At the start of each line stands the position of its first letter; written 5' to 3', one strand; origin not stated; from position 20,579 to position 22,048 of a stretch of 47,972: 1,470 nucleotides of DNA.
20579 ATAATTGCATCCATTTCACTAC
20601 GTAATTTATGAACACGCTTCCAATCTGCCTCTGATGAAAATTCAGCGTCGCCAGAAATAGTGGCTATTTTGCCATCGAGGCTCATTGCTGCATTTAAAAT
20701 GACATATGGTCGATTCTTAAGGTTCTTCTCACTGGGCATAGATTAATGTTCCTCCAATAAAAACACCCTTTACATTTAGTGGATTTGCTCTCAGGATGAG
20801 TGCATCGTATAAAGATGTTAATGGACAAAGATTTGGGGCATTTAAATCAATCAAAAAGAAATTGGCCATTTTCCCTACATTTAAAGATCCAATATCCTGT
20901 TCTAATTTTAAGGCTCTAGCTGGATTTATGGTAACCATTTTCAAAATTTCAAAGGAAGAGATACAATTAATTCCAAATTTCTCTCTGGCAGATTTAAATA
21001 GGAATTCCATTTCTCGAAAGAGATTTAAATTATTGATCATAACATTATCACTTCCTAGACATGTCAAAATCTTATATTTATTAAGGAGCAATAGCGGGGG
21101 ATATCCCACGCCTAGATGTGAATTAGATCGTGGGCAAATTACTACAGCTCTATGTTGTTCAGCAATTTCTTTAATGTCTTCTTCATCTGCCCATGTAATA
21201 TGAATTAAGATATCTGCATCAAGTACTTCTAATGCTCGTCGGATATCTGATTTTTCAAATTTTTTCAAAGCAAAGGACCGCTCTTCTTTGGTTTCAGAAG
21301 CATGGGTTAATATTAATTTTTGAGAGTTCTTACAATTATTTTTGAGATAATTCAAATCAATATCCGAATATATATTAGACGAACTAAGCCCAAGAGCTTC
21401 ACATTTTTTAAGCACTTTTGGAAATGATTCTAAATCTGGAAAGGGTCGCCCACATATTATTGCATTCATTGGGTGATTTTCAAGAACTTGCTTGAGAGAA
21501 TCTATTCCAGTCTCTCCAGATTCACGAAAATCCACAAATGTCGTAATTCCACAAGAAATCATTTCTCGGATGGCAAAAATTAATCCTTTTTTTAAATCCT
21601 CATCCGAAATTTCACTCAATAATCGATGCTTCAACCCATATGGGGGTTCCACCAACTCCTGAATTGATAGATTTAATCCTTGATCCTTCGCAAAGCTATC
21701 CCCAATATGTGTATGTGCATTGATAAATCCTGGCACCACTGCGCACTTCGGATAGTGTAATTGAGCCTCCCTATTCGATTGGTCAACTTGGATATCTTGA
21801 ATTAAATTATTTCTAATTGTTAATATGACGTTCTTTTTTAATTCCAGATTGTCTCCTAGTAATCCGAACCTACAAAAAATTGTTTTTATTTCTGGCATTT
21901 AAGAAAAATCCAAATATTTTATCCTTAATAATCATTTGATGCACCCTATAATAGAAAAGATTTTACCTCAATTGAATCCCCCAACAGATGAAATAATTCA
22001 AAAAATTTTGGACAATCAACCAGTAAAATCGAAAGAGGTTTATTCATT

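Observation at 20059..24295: Amidohydrolase coupled to the archaeal riboflavin reductase and divergent from cofGH: candidate for the missing pyrimidine deaminase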

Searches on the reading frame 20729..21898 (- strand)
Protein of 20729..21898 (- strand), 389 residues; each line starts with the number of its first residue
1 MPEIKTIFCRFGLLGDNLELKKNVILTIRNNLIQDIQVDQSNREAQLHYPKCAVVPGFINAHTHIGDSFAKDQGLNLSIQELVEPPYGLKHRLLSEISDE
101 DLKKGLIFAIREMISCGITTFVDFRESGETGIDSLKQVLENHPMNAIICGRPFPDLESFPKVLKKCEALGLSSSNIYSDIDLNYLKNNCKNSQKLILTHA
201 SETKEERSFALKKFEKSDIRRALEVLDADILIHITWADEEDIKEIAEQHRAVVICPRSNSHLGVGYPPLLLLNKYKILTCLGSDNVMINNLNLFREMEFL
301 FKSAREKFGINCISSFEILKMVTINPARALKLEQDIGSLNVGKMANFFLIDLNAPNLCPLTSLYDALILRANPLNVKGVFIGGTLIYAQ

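Call 3: search_protein_families(library=pfam, proteins=[window:20729-21898:-], max_evalue=0.01)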
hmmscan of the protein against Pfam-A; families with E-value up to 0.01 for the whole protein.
window:20729-21898:- (389 aa): 2 families
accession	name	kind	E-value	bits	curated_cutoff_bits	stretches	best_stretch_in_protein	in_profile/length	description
PF01979.26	Amidohydro_1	-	4.1e-44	151.7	25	1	54-385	2-344/345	Amidohydrolase family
PF07969.17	Amidohydro_3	-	2.5e-17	64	29.7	1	172-354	254-447/472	Amidohydrolase family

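Call 4: search_protein_families(library=ncbifam, proteins=[window:20729-21898:-], max_evalue=0.01)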
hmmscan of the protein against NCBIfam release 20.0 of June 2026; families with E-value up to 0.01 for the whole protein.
window:20729-21898:- (389 aa): 46 families (the best 25 are shown)
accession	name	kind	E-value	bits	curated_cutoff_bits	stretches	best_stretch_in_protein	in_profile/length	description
NF005552.0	PRK07213.1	equivalog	1e-89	301.1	294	1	13-377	10-373/382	chlorohydrolase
NF006549.0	PRK09045.1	equivalog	8.1e-36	123.6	540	2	178-387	201-415/444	TRZ/ATZ family hydrolase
NF006252.0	PRK08393.1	equivalog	1.3e-34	120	617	2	182-386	191-398/424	N-ethylammeline chlorohydrolase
NF004995.0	PRK06380.1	subfamily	1.3e-31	110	567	1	26-385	24-397/418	metal-dependent hydrolase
NF006056.0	PRK08204.1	subfamily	1.7e-31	109.5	391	2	221-385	238-414/449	hypothetical protein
NF005557.0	PRK07228.1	equivalog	3.1e-29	102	522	2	193-388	212-414/445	5'-deoxyadenosine deaminase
NF004701.0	PRK06038.1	equivalog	7.1e-28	97.5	609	2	177-386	189-401/432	N-ethylammeline chlorohydrolase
TIGR02967.1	guan_deamin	equivalog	4e-24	85.4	375.4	1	182-357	188-367/401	guanine deaminase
NF009059.0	PRK12393.1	equivalog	6.5e-24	84.4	543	2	192-386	233-430/460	amidohydrolase family protein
NF005540.0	PRK07203.1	equivalog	8.9e-24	83.9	444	2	169-387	194-414/444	putative aminohydrolase SsnA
NF006055.0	PRK08203.1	equivalog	1.5e-23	83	532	2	196-385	233-424/455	8-oxoguanine deaminase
NF005211.0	PRK06687.1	equivalog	9.2e-21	74.1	703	1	196-385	212-407/419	TRZ/ATZ family protein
NF006679.0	PRK09228.1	subfamily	1.9e-19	69.7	351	1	194-357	226-392/433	guanine deaminase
NF006681.0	PRK09229.1-2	equivalog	1.7e-18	66.6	362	1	189-386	224-424/451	formimidoylglutamate deiminase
TIGR03314.1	Se_ssnA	subfamily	3.2e-18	65.8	455.5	2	169-388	193-414/441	putative selenium metabolism protein SsnA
NF012037.0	PRK15493.1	equivalog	5e-11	42.1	779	1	193-384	210-406/435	bifunctional S-methyl-5'-thioadenosine deaminase/S-adenosylhomocysteine deaminase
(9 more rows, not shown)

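Call 6: search_solved_structures(query=window:20729-21898:-, max_evalue=0.00001, show_alignments=2)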
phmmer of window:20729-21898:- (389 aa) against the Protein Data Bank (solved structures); distinct sequences matched with E-value up to 0.00001: 13.
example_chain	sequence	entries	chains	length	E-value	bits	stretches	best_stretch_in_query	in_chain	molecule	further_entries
3lnp_A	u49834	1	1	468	2.1e-21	79.4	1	196-384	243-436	Amidohydrolase family Protein OLEI01672_1_465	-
4dyk_A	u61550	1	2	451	3.7e-18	68.8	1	197-384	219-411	AMIDOHYDROLASE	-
4gbd_A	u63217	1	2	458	3.9e-18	68.7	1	197-384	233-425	Putative uncharacterized protein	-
4dzh_A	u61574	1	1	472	3.6e-17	65.5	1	198-384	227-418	AMIDOHYDROLASE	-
4v1x_A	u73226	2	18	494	2.4e-15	59.5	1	224-386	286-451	ATRAZINE CHLOROHYDROLASE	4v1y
4f0r_A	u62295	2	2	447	7.5e-11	44.7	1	191-383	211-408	5-methylthioadenosine/S-adenosylhomocysteine deaminase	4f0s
6ohb_A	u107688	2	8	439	1.8e-08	36.9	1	230-365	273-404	Guanine deaminase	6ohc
1p1m_A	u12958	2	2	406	3.4e-08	36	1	255-386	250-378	Hypothetical protein TM0936 | Uncharacterized protein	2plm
1j6p_A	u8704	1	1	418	3.8e-08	35.8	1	255-386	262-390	METAL-DEPENDENT HYDROLASE OF CYTOSINEDEMANIASE/CHLOROHYDROLASE FAMILY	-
4m51_A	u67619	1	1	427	1.7e-07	33.7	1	229-372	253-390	Amidohydrolase family protein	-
3v7p_A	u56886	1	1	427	1.8e-07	33.5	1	229-372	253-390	Amidohydrolase family protein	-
7ww2_A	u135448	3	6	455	2.3e-07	33.2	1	198-386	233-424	8-oxoguanine deaminase | Hydroxydechloroatrazine ethylaminohydrolase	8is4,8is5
3hpa_A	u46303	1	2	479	4.1e-07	32.4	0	198-358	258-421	AMIDOHYDROLASE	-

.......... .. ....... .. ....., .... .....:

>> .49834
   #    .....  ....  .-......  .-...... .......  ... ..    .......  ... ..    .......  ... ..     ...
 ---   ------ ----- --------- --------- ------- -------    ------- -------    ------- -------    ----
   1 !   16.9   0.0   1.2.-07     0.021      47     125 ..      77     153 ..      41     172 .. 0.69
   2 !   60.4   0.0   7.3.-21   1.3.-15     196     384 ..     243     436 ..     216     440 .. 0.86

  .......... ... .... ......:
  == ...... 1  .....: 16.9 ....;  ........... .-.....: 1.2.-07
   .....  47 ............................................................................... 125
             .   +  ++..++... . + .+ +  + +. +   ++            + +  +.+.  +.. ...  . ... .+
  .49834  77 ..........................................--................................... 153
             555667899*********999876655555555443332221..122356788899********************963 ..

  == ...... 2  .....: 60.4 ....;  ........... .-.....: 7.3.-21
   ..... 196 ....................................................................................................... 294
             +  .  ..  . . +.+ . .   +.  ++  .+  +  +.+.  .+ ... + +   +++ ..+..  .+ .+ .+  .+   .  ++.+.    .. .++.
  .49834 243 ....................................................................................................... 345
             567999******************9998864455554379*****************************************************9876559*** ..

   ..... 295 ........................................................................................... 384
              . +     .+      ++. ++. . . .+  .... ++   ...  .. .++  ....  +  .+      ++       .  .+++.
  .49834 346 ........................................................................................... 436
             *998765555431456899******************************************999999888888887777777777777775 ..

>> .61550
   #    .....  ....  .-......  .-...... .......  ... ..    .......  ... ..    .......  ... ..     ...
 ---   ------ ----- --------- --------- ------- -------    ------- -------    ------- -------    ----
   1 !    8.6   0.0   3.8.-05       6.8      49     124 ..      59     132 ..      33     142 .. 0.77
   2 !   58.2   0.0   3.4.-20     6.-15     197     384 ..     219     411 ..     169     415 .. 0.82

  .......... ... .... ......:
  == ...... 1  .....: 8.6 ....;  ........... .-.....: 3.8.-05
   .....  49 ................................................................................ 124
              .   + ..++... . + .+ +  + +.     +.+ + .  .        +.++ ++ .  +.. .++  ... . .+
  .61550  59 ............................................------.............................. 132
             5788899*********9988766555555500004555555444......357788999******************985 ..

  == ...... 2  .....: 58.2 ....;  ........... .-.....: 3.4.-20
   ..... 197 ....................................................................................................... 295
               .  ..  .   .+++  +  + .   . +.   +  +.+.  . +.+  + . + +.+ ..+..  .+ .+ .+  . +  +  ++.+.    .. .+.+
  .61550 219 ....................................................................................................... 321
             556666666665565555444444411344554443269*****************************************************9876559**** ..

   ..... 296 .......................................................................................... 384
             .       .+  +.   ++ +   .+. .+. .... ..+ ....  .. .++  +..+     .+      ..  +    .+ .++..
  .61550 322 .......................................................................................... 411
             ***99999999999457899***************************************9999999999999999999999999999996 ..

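Call 7: find_homologous_proteins(query=window:20729-21898:-, max_evalue=1e-10)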
Query window:20729-21898:- (389 aa): 765 proteins with E <= 1e-10 among 4034 candidates; the best 120 are listed.
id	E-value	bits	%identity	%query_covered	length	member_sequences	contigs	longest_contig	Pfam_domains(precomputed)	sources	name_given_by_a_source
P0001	2.0e-257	871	100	100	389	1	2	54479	PF07969.18,PF01979.27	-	-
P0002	7.4e-224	761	86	100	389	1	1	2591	PF07969.18,PF01979.27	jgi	jgi:cytosine/adenosine deaminase-related metal-dependent hydrolase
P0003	2.9e-172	591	66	100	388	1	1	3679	PF07969.18,PF01979.27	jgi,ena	-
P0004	1.4e-170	585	67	100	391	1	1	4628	PF07969.18,PF01979.27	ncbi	-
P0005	1.0e-161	556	63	99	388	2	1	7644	PF07969.18,PF01979.27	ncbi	ncbi:MAG: amidohydrolase family protein [Candidatus Helarchaeota archaeon]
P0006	7.7e-157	540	63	99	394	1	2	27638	PF07969.18,PF01979.27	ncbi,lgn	-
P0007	8.0e-157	540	61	99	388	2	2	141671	PF07969.18,PF01979.27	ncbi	ncbi:MAG: amidohydrolase family protein [Candidatus Helarchaeota archaeon]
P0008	8.8e-157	540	60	99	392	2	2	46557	PF07969.18,PF01979.27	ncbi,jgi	ncbi:MAG: amidohydrolase family protein [Candidatus Helarchaeota archaeon]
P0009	1.1e-153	530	63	99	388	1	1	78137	PF07969.18,PF01979.27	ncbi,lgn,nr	ncbi:MAG: hypothetical protein EU536_00530 [Promethearchaeota archaeon]|nr:MAG: hypothetical protein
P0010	3.2e-113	396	49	99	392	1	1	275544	PF07969.18,PF01979.27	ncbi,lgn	-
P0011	1.5e-108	381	48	99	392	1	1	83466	PF07969.18,PF01979.27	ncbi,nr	ncbi:MAG: amidohydrolase family protein [Candidatus Helarchaeota archaeon]|nr:amidohydrolase family 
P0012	3.9e-108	380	47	99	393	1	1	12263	PF07969.18,PF01979.27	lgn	-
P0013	5.2e-108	379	47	99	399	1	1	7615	PF07969.18,PF01979.27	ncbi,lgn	ncbi:MAG: amidohydrolase family protein [Promethearchaeota archaeon]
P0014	1.5e-107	378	48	98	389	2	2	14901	PF07969.18,PF01979.27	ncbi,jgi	ncbi:MAG: amidohydrolase family protein [Candidatus Helarchaeota archaeon]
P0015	1.7e-102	361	46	99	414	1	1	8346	PF07969.18,PF01979.27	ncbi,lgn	-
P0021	2.3e-94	334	45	99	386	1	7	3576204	PF07969.18,PF01979.27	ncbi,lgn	ncbi:MAG: amidohydrolase family protein [Candidatus Freyarchaeum deiterrae]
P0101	4.6e-67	245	35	99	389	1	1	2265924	PF07969.18,PF01979.27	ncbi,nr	ncbi:MAG: amidohydrolase family protein [Promethearchaeota archaeon]|nr:MAG: amidohydrolase family p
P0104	8.5e-67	244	37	99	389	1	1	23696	PF07969.18,PF01979.27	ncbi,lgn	ncbi:MAG: amidohydrolase family protein [Candidatus Thorarchaeota archaeon]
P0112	3.5e-66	242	36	96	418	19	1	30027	PF07969.18,PF01979.27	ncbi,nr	ncbi:MAG: amidohydrolase family protein [Thaumarchaeota archaeon]|nr:amidohydrolase family protein [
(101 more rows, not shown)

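Call 21: find_encoding_contigs(protein=P0112, flank=8000, max_places=4)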
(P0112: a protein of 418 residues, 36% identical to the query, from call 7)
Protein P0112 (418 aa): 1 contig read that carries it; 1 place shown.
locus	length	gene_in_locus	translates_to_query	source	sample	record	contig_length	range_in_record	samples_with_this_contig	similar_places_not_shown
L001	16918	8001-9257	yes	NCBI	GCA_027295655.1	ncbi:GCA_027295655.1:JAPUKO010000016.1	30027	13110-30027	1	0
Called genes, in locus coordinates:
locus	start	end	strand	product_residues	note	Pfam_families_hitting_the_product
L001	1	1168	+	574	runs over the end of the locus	PF00578:AhpC-TSA, PF08534:Redoxin, PF00085:Thioredoxin (faint), PF13098:Thioredoxin_2, PF13905:Thioredoxin_8, PF11376:DUF3179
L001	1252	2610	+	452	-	PF01545:Cation_efflux, PF16916:ZT_dimer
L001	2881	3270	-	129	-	-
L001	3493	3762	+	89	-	PF01918:Alba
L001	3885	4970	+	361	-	PF01883:FeS_assembly_P, PF00142:Fer4_NifH (weak), PF01656:CbiA, PF09140:MipZ (weak), PF10609:ParA, PF13614:AAA_31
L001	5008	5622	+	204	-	PF02223:Thymidylate_kin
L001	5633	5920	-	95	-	-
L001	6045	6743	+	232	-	PF00926:DHBP_synthase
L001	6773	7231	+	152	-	PF00885:DMRL_synthase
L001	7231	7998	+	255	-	PF05165:GCH_III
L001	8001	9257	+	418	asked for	PF01979:Amidohydro_1, PF07969:Amidohydro_3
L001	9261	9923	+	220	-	PF01872:RibD_C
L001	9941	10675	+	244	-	PF02633:Creatininase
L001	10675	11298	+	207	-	PF00677:Lum_binding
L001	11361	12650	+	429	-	PF01966:HD, PF19276:HD_assoc_2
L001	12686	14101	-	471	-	PF00206:Lyase_1, PF10415:FumaraseC_C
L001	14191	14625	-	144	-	PF02391:MoaE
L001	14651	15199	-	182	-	PF17146:PIN_6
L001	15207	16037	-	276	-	PF01513:NAD_kinase, PF20143:NAD_kinase_C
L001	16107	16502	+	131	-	PF21485:IF5A-like_N, PF08207:EFP_N (weak), PF01287:eIF-5a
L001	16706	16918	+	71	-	PF01902:Diphthami_syn_2_N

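Call 22: find_encoding_contigs(protein=P0101, flank=8000, max_places=3)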
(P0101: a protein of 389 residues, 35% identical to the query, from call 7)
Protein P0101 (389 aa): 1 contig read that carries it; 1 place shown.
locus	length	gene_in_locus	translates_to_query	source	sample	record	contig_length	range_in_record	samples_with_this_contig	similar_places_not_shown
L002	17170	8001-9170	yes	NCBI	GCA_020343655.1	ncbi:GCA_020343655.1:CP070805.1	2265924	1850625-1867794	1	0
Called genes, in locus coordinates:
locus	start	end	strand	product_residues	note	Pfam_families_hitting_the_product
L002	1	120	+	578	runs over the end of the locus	PF02776:TPP_enzyme_N, PF00205:TPP_enzyme_M, PF02775:TPP_enzyme_C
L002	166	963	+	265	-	PF00106:adh_short, PF08659:KR, PF13561:adh_short_C2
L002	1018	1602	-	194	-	PF00827:Ribosomal_L15e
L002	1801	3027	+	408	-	PF07690:MFS_1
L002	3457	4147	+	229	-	-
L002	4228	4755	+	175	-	PF00179:UQ_con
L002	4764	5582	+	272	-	PF01398:JAB, PF03665:UPF0172 (weak)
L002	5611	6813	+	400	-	-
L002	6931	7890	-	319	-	PF02649:GCHY-1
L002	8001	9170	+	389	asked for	PF01979:Amidohydro_1, PF07969:Amidohydro_3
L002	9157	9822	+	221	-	PF01872:RibD_C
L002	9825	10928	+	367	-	PF04055:Radical_SAM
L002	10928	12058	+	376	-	PF04055:Radical_SAM, PF19288:CofH_C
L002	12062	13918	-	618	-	PF02812:ELFV_dehydrog_N, PF00208:ELFV_dehydrog, PF00571:CBS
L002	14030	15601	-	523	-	PF00809:Pterin_bind, PF14251:PterinBD-DUF4346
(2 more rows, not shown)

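Call 30: search_protein_representatives(protein=window:20729-21898:-)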
Query: 389 residues. Proteins with E-value up to 0.001 (for the whole library): 7354; up to 1e-10: 2296; up to 1e-30: 197. The best 150 are listed.
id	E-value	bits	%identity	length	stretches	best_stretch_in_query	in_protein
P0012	1.2e-108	379.7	47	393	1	5-388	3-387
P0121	9.9e-96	337.2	45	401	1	6-386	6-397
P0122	1.3e-91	323.7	43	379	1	4-387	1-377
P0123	9.7e-79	281.3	39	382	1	9-388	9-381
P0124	7.9e-76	271.8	39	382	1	6-388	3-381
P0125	4.2e-73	262.8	39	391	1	5-386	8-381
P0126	1.2e-71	258.0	40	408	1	14-388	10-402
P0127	3.6e-65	236.7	40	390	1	6-385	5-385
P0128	1.0e-64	235.2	37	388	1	7-384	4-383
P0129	9.4e-64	232.0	39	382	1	5-387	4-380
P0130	3.4e-62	226.9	34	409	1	10-387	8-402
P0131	3.7e-62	226.8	37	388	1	8-385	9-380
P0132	4.1e-62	226.6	37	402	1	26-386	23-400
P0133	5.1e-62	226.3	40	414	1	54-387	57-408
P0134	9.9e-61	222.1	39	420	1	15-386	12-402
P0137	8.9e-59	215.6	35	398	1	13-388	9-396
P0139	1.2e-57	211.9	37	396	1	12-388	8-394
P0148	4.8e-55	203.4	39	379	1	13-350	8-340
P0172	6.1e-49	183.3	33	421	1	47-387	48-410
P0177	2.9e-48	181.0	31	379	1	3-384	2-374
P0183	1.4e-46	175.5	35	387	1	13-386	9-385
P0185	5.8e-46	173.5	33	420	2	150-387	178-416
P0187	1.1e-45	172.5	32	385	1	6-376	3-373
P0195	1.8e-44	168.5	32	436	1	53-387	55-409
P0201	9.5e-44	166.2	31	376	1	6-381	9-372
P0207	3.5e-43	164.3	34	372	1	13-384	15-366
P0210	1.2e-42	162.6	34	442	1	54-387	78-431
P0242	1.8e-38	148.8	32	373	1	3-384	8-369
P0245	3.8e-38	147.7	36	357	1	7-387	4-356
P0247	4.4e-38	147.5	29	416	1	13-385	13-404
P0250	1.3e-37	145.9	38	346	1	53-377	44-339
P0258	1.4e-36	142.6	31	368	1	26-344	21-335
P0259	1.5e-36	142.5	35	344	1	53-336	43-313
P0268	3.8e-35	137.9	33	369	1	53-350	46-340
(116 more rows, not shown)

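Call 32: list_cluster_members(proteins=[P0250, P0195, P0247, P0172, P0210, P0185, P0129, P0268, P0139, P0137])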
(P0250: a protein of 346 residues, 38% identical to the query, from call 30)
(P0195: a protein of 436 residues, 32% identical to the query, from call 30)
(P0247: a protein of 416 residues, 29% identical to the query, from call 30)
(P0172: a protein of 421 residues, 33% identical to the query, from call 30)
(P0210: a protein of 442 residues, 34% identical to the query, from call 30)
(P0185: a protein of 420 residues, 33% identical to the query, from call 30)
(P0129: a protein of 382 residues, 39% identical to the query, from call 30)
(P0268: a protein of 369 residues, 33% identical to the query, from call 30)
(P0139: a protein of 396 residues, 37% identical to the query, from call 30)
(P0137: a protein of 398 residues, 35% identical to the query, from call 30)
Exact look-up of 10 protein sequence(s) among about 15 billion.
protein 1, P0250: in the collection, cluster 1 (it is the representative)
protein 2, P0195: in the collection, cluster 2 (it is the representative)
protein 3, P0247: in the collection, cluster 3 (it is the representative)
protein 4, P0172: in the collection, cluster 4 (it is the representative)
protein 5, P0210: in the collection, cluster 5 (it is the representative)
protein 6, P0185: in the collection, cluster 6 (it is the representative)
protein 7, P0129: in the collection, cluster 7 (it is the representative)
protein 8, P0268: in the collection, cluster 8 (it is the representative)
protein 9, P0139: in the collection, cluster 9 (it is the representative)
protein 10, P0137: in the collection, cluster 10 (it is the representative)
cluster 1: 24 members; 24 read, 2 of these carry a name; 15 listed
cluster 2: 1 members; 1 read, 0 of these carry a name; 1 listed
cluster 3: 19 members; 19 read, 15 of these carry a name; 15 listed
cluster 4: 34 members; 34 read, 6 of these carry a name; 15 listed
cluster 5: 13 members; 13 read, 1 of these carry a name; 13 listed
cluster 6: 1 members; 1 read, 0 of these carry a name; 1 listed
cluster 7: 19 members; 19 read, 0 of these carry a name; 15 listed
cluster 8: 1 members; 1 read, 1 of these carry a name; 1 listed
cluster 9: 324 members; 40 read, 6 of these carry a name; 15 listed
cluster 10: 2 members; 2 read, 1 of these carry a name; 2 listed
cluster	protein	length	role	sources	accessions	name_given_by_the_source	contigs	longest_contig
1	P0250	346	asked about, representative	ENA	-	-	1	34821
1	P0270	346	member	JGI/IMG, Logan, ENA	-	cytosine/adenosine deaminase-related metal-dependent hydrolase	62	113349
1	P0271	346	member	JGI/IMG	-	cytosine/adenosine deaminase-related metal-dependent hydrolase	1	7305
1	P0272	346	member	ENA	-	-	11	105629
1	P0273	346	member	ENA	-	-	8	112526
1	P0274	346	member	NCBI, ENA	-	-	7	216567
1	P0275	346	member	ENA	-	-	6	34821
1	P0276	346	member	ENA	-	-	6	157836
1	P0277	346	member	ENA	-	-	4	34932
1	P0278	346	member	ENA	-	-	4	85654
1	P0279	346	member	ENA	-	-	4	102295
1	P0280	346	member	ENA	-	-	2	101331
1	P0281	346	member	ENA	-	-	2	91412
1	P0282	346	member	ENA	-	-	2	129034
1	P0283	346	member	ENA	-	-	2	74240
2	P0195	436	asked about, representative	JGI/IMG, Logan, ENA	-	-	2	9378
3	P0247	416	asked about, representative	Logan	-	-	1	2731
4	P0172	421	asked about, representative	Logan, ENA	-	-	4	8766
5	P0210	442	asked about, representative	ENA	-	-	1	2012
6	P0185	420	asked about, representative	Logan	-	-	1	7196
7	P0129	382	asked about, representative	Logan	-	-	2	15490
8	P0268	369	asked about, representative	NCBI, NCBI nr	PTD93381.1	chlorohydrolase [archaeon SCG-AAA382B04]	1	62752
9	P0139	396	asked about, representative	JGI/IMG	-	-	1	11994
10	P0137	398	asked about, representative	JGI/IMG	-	-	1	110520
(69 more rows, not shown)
